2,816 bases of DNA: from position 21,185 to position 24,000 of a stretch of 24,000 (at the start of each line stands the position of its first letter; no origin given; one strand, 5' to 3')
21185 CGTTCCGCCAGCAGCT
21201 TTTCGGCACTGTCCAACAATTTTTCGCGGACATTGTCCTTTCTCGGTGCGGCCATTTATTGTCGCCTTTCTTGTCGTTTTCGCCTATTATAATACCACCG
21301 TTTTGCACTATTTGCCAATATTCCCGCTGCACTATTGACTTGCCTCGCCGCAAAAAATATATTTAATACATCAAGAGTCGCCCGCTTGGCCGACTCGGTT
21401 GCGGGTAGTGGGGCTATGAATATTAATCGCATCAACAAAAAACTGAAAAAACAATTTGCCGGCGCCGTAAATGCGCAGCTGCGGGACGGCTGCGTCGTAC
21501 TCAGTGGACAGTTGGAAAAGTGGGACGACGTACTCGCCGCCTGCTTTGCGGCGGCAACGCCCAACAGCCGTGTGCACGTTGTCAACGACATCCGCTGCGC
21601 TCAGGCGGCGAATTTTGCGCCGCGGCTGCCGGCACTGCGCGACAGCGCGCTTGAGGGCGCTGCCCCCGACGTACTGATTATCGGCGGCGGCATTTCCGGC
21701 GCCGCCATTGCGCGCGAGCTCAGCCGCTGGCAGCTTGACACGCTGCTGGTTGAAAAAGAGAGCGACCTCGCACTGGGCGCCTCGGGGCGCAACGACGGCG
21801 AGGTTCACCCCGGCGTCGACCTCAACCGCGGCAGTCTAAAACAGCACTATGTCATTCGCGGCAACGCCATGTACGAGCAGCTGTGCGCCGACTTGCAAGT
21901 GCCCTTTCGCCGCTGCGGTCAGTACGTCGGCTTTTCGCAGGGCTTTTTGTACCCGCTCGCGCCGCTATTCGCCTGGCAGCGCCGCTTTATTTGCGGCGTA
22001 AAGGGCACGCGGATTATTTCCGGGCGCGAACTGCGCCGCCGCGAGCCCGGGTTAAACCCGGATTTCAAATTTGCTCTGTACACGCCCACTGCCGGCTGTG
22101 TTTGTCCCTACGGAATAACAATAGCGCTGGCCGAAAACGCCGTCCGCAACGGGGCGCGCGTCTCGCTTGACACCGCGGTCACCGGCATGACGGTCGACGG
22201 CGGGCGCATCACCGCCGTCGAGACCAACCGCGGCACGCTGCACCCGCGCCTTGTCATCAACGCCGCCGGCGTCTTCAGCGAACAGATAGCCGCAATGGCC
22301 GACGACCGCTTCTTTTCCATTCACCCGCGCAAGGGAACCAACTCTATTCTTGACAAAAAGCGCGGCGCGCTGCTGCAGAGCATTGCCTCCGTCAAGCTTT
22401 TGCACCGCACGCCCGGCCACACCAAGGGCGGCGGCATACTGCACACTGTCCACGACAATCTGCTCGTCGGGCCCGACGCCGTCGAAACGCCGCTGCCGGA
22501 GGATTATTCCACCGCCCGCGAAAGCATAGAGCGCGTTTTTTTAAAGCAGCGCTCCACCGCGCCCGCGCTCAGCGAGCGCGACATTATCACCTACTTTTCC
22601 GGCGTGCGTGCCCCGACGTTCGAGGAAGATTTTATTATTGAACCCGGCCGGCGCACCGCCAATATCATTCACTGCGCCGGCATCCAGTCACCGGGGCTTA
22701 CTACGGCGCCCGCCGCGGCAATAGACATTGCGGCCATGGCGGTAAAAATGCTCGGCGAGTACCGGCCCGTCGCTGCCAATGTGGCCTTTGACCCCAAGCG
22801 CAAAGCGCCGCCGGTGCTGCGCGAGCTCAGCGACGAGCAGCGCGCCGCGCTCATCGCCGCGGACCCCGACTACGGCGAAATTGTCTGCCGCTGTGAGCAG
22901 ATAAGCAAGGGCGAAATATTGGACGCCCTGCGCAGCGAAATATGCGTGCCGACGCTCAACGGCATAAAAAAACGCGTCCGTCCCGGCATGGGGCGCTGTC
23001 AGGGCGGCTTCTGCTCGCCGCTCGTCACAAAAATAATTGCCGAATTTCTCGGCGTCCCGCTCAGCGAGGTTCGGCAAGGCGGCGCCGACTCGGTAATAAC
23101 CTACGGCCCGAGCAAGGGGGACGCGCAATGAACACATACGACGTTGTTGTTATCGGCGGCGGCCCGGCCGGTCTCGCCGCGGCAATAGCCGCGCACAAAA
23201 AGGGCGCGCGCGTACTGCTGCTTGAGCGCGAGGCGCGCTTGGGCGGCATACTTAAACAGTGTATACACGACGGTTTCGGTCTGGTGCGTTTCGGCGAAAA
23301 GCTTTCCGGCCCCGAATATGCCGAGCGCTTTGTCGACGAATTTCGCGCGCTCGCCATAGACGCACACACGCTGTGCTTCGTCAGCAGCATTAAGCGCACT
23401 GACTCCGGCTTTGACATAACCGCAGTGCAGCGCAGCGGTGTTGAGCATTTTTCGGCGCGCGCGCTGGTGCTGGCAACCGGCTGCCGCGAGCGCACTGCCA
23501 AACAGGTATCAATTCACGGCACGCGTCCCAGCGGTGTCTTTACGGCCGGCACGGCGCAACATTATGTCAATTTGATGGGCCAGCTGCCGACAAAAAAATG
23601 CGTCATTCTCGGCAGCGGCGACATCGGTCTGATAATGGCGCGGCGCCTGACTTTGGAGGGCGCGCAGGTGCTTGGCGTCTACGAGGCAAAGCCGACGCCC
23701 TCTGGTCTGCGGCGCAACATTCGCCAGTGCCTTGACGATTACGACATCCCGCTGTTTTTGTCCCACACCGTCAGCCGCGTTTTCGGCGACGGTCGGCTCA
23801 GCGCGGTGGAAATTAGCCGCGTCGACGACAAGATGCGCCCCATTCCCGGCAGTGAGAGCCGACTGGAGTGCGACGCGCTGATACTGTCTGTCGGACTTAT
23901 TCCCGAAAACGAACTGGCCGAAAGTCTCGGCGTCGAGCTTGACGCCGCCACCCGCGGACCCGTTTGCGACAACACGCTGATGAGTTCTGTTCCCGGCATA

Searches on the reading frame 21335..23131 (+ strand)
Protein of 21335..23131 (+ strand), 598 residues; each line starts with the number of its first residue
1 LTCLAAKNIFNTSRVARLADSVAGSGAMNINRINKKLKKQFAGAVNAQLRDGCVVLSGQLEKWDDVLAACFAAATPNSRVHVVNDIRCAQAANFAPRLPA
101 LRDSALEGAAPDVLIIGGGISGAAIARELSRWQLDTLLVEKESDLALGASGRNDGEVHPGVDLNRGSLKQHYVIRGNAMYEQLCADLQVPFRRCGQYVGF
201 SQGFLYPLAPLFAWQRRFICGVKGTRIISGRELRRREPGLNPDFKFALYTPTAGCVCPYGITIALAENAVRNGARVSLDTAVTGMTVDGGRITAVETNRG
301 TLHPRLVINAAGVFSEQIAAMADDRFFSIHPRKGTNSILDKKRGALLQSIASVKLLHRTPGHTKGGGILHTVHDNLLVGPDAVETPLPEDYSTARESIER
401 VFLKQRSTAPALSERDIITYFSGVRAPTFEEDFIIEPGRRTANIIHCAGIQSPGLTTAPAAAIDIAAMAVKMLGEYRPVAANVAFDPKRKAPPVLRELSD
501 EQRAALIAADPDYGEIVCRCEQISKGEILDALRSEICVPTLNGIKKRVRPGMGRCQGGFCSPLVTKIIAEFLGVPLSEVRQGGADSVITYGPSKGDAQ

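Call 5: search_protein_families(library=pfam, proteins=[window:21335-23131:+])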
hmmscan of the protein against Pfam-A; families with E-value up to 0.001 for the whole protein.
window:21335-23131:+ (598 aa): 6 families
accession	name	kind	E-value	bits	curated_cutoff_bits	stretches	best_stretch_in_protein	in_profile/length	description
PF01266.30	DAO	-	5.6e-60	204.2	27.9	1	112-467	1-352/353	FAD dependent oxidoreductase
PF04324.20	Fer2_BFD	-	4.5e-10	40.2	26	1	516-570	1-50/50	BFD-like [2Fe-2S] binding domain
PF13450.12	NAD_binding_8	-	4.8e-06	27.2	21.9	1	115-161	1-43/68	NAD(P)-binding Rossmann-like domain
PF01494.25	FAD_binding_3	-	2.2e-05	24.3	22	0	112-144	3-35/349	FAD binding domain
PF12831.13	FAD_oxidored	-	0.00013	21.8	27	0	112-143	1-32/416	FAD dependent oxidoreductase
PF07992.20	Pyr_redox_2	-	0.00037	20.5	26.1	0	112-146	2-36/291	Pyridine nucleotide-disulphide oxidoreductase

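Call 6: search_protein_families(library=ncbifam, proteins=[window:21335-23131:+])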
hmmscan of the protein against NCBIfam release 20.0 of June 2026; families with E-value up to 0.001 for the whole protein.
window:21335-23131:+ (598 aa): 22 families
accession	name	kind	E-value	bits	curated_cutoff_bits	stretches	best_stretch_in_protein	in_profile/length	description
NF033460.1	glycerol3P_ox_II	equivalog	2e-52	178.5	460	1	112-468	3-359/361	type 2 glycerol-3-phosphate oxidase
TIGR03377.1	glycerol3P_GlpA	equivalog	5.8e-41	140.6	552.8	2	112-429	1-307/530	anaerobic glycerol-3-phosphate dehydrogenase subunit GlpA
NF008726.1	PRK11728.1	equivalog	1.8e-31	109.3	299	1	112-394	2-280/389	L-2-hydroxyglutarate oxidase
NF008313.0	PRK11101.1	equivalog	8.6e-31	107.1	425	2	110-342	8-239/548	anaerobic glycerol-3-phosphate dehydrogenase subunit A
TIGR02352.1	thiamin_ThiO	equivalog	6.3e-20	71.6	250.8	1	113-467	1-345/351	glycine oxidase ThiO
NF002480.1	PRK01747.1-1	equivalog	3.3e-12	45.6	540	1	94-321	232-458/645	bifunctional tRNA (5-methylaminomethyl-2-thiouridine)(34)-methyltransferase MnmC2/FAD-dependent 5-carboxymethylaminomethyl-2-thiouridine(34)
TIGR03197.1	MnmC_Cterm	equivalog_domain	2.5e-11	43.3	174.2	1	112-170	1-59/400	FAD-dependent 5-carboxymethylaminomethyl-2-thiouridine(34) oxidoreductase MnmC1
NF001933.0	PRK00711.1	subfamily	5.2e-10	38.9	383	1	229-334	168-275/429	D-amino acid dehydrogenase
TIGR02032.1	GG-red-SF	subfamily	4.2e-09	36.5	158.8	1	112-143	2-33/297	geranylgeranyl reductase family protein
NF033461.1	glycerol3P_ox_1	equivalog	5.5e-09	34.8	840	1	108-161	16-68/607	type 1 glycerol-3-phosphate oxidase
NF050086.1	pipecolate_AmaA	exception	6e-09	35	600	0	109-163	24-77/425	L-pipecolate oxidase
NF009074.0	PRK12409.1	equivalog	3.1e-08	33.2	494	1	226-337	164-279/410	D-amino acid dehydrogenase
NF009906.0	PRK13369.1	equivalog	3.8e-08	32.3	352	1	111-161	7-56/502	glycerol-3-phosphate dehydrogenase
NF008899.0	PRK12266.1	equivalog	7.6e-08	31.2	360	1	111-160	7-55/508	glycerol-3-phosphate dehydrogenase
NF002481.1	PRK01747.1-2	equivalog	7.8e-08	31.6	600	1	110-195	238-326/611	bifunctional tRNA (5-methylaminomethyl-2-thiouridine)(34)-methyltransferase MnmC2/FAD-dependent 5-carboxymethylaminomethyl-2-thiouridine(34)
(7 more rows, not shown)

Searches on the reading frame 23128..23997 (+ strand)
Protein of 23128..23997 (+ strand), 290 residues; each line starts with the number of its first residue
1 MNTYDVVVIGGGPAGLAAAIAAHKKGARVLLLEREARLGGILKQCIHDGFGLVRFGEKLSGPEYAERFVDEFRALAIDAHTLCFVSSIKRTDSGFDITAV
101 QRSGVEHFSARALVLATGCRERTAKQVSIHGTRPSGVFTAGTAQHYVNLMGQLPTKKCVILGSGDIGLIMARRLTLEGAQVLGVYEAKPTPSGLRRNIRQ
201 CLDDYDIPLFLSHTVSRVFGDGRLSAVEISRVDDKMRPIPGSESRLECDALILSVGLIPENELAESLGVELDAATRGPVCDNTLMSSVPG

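Call 68: search_protein_families(library=pfam, proteins=[window:23128-23997:+], max_evalue=0.00001)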
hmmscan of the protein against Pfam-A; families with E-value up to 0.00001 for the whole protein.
window:23128-23997:+ (290 aa): 11 families
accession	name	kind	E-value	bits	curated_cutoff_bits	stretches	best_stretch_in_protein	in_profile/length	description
PF07992.20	Pyr_redox_2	-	4.1e-27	95.8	26.1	1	4-290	1-269/291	Pyridine nucleotide-disulphide oxidoreductase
PF13450.12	NAD_binding_8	-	2e-13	50.9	21.9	1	8-49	1-42/68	NAD(P)-binding Rossmann-like domain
PF12831.13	FAD_oxidored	-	1.1e-12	48.4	27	1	5-42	1-38/416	FAD dependent oxidoreductase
PF13738.12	Pyr_redox_3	-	1.4e-12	48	30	0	7-36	1-31/305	Pyridine nucleotide-disulphide oxidoreductase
PF03486.20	HI0933_like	-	1.3e-11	44.8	50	1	5-40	2-37/244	HI0933-like protein Rossmann domain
PF00890.30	FAD_binding_2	-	1.7e-11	44.4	20.4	1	5-40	1-36/414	FAD binding domain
PF00070.33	Pyr_redox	-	8.4e-11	42.7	22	0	6-39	2-35/82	Pyridine nucleotide-disulphide oxidoreductase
PF01266.30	DAO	-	1.3e-10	41.7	27.9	1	5-39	1-35/353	FAD dependent oxidoreductase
PF01134.28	GIDA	-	4.5e-07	29.7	22.1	1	5-34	1-30/391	Glucose inhibited division protein A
PF01946.23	Thi4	-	7.1e-07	29.1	26.2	0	4-40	18-55/235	Thi4 family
PF01494.25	FAD_binding_3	-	1e-05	25.4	22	0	4-36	2-34/349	FAD binding domain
